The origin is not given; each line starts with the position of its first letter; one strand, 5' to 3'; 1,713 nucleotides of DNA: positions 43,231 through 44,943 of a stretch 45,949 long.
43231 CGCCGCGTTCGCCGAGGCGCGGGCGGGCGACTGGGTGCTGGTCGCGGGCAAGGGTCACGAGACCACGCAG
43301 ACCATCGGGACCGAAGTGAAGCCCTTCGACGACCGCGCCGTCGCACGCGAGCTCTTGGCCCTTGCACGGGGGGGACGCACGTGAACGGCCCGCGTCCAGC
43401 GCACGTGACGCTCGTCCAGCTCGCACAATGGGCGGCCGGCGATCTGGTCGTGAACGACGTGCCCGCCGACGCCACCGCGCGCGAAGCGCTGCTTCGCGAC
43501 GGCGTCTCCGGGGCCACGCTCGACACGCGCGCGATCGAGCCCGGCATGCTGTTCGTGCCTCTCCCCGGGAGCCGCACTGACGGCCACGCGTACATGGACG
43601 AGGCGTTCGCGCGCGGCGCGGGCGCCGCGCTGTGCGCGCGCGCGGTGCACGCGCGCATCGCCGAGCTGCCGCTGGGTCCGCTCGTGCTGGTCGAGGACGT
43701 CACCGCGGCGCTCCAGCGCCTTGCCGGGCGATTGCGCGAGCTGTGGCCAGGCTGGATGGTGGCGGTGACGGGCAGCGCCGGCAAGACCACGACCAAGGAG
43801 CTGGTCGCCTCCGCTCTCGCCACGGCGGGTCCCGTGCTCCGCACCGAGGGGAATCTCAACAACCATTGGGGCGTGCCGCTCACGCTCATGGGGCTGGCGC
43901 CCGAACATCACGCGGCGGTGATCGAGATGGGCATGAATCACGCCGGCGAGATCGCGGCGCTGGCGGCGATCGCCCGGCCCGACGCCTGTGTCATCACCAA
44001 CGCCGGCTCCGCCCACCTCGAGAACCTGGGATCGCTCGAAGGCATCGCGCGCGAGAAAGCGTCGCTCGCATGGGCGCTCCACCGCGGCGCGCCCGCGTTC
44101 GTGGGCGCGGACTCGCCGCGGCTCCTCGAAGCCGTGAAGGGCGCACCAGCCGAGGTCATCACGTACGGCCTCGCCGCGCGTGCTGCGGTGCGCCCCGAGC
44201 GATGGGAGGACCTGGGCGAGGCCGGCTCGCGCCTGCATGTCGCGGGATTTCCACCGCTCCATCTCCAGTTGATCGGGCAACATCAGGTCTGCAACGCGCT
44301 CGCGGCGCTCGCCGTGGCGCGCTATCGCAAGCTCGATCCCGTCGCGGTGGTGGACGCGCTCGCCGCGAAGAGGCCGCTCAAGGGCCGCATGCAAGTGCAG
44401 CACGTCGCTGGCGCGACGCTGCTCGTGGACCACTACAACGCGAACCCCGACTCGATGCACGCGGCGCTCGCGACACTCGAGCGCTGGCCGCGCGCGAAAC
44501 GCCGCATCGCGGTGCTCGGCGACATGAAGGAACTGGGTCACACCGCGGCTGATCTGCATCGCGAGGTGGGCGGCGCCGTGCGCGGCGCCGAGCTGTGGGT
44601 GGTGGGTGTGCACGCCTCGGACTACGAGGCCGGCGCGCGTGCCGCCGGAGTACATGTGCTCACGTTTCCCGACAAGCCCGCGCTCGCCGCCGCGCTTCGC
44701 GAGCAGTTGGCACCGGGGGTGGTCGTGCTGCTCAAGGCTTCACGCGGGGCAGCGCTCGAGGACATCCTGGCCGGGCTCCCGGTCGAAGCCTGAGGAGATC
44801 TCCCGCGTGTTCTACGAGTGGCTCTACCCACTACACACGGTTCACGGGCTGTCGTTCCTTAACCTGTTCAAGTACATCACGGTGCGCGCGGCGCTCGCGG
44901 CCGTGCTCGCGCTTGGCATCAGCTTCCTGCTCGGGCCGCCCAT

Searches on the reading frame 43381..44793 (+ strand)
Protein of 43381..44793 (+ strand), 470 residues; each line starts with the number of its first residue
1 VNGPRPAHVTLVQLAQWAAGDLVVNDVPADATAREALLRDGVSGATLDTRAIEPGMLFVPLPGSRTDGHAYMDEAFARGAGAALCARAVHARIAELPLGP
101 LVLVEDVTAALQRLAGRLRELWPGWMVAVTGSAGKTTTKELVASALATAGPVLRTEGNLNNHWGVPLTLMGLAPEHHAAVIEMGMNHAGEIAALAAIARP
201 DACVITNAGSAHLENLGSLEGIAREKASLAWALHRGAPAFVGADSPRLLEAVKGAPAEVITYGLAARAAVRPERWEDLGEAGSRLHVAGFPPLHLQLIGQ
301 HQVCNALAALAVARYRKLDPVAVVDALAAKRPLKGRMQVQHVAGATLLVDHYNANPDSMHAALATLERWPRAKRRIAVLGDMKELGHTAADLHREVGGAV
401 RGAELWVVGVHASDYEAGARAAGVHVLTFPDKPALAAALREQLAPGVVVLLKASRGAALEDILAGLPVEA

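Call 9: search_protein_families(library=pfam, proteins=[window:43381-44793:+], max_evalue=0.01)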
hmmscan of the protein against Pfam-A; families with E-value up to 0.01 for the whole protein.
window:43381-44793:+ (470 aa): 3 families
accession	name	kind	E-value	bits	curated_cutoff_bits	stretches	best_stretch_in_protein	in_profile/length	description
PF08245.18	Mur_ligase_M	-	4e-40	138.3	24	1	129-313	1-200/200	Mur ligase middle domain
PF02875.26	Mur_ligase_C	-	7.2e-20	72.5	28.4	1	335-455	1-127/127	Mur ligase, glutamate ligase domain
PF01225.30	Mur_ligase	-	5.5e-07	30.3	21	1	43-115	3-91/95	Mur ligase family, catalytic domain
